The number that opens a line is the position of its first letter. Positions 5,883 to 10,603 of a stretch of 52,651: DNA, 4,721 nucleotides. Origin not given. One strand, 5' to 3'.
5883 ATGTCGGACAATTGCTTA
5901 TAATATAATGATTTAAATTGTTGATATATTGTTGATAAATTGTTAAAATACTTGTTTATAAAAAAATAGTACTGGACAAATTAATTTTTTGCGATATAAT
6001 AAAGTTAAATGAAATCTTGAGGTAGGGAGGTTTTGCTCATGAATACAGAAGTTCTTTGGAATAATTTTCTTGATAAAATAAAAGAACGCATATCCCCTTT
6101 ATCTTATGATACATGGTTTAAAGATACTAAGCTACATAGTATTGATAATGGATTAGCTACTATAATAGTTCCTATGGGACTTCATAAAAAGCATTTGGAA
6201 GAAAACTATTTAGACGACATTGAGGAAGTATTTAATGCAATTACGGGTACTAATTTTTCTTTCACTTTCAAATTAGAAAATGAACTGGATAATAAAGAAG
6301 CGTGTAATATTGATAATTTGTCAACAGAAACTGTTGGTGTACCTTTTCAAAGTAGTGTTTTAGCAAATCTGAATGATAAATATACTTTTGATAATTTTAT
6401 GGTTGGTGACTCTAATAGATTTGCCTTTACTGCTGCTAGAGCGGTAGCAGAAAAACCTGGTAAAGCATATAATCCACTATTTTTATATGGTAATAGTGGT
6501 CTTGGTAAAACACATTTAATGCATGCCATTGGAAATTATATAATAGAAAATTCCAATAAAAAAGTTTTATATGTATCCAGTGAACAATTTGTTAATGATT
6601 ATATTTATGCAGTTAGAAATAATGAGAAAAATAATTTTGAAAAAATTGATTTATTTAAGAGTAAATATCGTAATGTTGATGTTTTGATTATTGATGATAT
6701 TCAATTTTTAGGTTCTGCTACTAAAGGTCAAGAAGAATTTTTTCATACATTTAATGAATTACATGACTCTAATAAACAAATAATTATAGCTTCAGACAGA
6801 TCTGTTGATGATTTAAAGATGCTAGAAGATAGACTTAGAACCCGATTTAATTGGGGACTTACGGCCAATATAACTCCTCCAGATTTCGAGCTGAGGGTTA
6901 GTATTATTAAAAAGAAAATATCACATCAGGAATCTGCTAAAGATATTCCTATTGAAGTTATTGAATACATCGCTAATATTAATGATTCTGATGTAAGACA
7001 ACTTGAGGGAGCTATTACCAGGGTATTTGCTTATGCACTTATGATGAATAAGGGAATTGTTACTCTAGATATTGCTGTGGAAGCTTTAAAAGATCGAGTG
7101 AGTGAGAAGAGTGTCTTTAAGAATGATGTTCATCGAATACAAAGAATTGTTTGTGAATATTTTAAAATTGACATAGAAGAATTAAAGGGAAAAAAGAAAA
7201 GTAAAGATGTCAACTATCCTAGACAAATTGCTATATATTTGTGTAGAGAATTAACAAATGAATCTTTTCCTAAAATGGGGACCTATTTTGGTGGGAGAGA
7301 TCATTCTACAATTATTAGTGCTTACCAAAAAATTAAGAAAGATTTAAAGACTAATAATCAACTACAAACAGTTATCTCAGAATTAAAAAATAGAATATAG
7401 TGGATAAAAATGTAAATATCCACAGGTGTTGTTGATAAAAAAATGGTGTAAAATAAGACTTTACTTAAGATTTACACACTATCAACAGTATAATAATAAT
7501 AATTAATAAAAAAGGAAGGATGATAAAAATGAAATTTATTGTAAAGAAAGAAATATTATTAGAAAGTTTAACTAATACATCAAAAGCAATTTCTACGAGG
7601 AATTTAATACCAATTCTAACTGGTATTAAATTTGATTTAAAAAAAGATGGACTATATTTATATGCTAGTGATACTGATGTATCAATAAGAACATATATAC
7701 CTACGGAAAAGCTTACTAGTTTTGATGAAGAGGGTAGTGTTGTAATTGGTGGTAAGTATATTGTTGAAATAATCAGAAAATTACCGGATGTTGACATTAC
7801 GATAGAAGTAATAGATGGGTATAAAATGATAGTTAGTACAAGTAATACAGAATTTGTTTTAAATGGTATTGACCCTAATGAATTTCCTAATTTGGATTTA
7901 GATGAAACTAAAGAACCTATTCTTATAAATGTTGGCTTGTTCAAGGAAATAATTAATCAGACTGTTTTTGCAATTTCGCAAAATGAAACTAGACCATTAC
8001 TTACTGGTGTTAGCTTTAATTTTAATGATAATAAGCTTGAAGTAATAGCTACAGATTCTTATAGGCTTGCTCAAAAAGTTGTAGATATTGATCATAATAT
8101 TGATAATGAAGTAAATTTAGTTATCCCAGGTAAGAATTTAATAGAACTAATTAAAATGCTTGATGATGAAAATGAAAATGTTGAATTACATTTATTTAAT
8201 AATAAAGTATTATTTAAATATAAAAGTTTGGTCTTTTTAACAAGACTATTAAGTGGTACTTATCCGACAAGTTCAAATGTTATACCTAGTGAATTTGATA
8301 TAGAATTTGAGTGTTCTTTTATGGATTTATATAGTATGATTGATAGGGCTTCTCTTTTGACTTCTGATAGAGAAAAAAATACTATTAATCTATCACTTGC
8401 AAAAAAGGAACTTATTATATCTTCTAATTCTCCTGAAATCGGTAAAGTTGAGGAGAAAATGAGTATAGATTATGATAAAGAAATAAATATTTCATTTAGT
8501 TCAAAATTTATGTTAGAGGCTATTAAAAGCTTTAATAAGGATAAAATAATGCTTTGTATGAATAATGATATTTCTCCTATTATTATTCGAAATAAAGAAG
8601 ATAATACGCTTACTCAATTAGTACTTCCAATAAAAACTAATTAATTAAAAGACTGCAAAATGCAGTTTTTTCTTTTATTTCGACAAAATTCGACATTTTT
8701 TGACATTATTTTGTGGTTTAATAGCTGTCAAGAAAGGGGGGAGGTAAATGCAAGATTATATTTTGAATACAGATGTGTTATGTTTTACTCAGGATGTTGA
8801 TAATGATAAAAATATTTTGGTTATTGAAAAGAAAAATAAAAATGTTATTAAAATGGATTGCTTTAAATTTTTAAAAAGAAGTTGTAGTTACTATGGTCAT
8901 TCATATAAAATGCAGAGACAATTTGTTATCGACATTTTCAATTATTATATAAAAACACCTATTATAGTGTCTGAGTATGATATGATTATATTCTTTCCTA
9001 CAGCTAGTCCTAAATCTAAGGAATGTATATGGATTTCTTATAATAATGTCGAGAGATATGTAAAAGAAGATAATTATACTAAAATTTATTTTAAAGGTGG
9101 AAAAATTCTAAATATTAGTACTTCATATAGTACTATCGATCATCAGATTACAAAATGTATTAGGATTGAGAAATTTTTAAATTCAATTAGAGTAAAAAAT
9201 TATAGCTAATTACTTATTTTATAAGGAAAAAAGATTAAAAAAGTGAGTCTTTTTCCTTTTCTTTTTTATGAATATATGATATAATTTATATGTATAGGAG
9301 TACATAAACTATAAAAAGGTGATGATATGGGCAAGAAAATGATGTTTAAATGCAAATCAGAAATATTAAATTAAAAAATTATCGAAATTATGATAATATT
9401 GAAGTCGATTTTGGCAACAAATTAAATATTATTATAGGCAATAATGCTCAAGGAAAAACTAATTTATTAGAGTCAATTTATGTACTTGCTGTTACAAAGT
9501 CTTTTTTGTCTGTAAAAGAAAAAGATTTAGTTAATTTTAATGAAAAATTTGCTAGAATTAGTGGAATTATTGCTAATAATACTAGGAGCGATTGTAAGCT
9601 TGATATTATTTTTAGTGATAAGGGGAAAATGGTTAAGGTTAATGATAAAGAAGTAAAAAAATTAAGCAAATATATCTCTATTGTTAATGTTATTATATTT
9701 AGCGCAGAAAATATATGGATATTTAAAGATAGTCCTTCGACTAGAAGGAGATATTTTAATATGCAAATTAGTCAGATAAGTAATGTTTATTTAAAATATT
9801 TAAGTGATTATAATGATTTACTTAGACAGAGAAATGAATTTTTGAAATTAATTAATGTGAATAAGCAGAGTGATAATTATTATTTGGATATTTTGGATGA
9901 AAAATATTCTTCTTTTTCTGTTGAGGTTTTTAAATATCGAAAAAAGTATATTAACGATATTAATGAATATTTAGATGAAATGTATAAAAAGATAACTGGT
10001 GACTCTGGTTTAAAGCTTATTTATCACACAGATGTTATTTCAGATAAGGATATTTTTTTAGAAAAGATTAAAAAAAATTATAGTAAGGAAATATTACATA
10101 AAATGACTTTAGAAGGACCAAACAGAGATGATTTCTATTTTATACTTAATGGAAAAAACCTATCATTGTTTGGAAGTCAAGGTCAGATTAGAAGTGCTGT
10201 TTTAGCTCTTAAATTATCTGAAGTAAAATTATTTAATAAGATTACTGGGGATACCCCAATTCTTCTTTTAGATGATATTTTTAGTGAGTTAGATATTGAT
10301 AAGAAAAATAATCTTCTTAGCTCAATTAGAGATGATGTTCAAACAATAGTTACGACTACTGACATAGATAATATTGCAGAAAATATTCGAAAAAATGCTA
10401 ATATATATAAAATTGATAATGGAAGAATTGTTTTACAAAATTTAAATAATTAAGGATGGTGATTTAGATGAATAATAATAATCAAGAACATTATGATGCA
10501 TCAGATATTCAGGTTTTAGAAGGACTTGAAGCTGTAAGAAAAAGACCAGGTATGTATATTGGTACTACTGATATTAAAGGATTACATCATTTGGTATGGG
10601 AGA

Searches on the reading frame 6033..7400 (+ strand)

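Call 7: search_protein_families(library=ncbifam, proteins=[window:6033-7400:+], max_evalue=0.00001)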
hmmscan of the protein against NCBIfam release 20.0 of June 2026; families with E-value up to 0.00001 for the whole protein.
window:6033-7400:+ (455 aa): 14 families
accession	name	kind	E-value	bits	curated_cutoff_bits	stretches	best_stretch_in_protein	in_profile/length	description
TIGR00362.1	DnaA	equivalog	1.6e-153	511.9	343.9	1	9-455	1-437/437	chromosomal replication initiator protein DnaA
NF001154.0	PRK00149.3-3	equivalog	5e-105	352.1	410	1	10-455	12-458/462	chromosomal replication initiator protein DnaA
NF009087.0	PRK12422.1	equivalog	1.7e-67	228.6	657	1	110-450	101-438/455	chromosomal replication initiator protein DnaA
TIGR03420.1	DnaA_homol_Hda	equivalog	4.6e-27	95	194.8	1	112-340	7-214/226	DnaA regulatory inactivator Hda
NF005304.0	PRK06835.1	equivalog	4.8e-17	62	215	1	144-267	181-300/330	ATP-binding protein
NF038214.1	IS21_help_AAA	equivalog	1.6e-15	57.4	200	1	147-260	91-196/232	IS21-like element helper ATPase IstB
NF005992.0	PRK08116.1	subfamily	8.3e-14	51.4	189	1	87-271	52-236/269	hypothetical protein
NF005982.0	PRK08084.1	equivalog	1e-12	48.2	268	1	103-324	5-206/235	DnaA inactivator Hda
NF005378.0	PRK06921.1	subfamily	1.9e-11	43.6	207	1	142-272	113-240/266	hypothetical protein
NF009043.0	PRK12377.1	subfamily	3.3e-10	40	389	1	105-225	59-174/248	ATP-binding protein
NF005931.1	PRK07952.1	equivalog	5e-09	36.1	357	1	105-225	57-174/246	replicative helicase loader DnaC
NF006505.0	PRK08939.1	equivalog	1.9e-08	34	228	1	118-223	125-226/306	primosomal protein DnaI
NF005206.0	PRK06672.1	equivalog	9.3e-08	31.4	416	1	7-101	3-92/341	hypothetical protein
NF006485.0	PRK08903.1-5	equivalog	7.6e-07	29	289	0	118-344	16-218/233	DnaA regulatory inactivator Hda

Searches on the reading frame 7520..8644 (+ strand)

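Call 7: search_protein_families(library=ncbifam, proteins=[window:7520-8644:+], max_evalue=0.00001)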
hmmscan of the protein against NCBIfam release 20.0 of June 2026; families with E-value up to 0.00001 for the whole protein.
window:7520-8644:+ (374 aa): 3 families
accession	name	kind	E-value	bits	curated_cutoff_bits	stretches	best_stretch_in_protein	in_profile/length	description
TIGR00663.1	dnan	equivalog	7.9e-92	308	137.65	1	4-373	1-367/367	DNA polymerase III subunit beta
NF004184.0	PRK05643.3-2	equivalog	3.5e-63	213.8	443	1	4-372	1-374/375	DNA polymerase III subunit beta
NF011508.0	PRK14946.1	equivalog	1.7e-46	159.1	513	1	4-368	1-361/366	DNA polymerase III subunit beta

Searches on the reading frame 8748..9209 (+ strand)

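Call 7: search_protein_families(library=ncbifam, proteins=[window:8748-9209:+], max_evalue=0.00001)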
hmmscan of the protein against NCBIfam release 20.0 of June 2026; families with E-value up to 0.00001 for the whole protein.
window:8748-9209:+ (153 aa): 0 families

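Call 17: search_protein_families(library=pfam, proteins=[window:8748-9209:+], max_evalue=0.001)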
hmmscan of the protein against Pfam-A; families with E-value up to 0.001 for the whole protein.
window:8748-9209:+ (153 aa): 1 family
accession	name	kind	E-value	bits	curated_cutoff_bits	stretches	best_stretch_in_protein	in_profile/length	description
PF06338.17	ComK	-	5.5e-26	91.6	22.3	1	2-141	2-144/152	ComK protein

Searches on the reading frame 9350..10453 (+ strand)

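Call 7: search_protein_families(library=ncbifam, proteins=[window:9350-10453:+], max_evalue=0.00001)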
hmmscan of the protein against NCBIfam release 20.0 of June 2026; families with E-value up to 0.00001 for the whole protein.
window:9350-10453:+ (367 aa): 5 families
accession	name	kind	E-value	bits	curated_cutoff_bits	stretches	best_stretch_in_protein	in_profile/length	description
TIGR00611.2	recf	equivalog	1.1e-94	317.4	172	1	3-337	1-339/339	DNA replication/repair protein RecF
NF010680.0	PRK14079.1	equivalog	2.3e-51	174.9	386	1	1-341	1-330/349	recombination protein F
NF041760.1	PtuA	equivalog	3.9e-08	32.6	500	1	2-183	51-245/524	retron Ec78 anti-phage system effector ATPase PtuA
NF003034.1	PRK03918.1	equivalog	4.3e-08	31.6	700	1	1-107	1-109/878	DNA double-strand break repair ATPase Rad50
NF041034.1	Rad50_Sulf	equivalog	9.5e-07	27.1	1000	1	1-77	1-76/872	DNA double-strand break repair ATPase Rad50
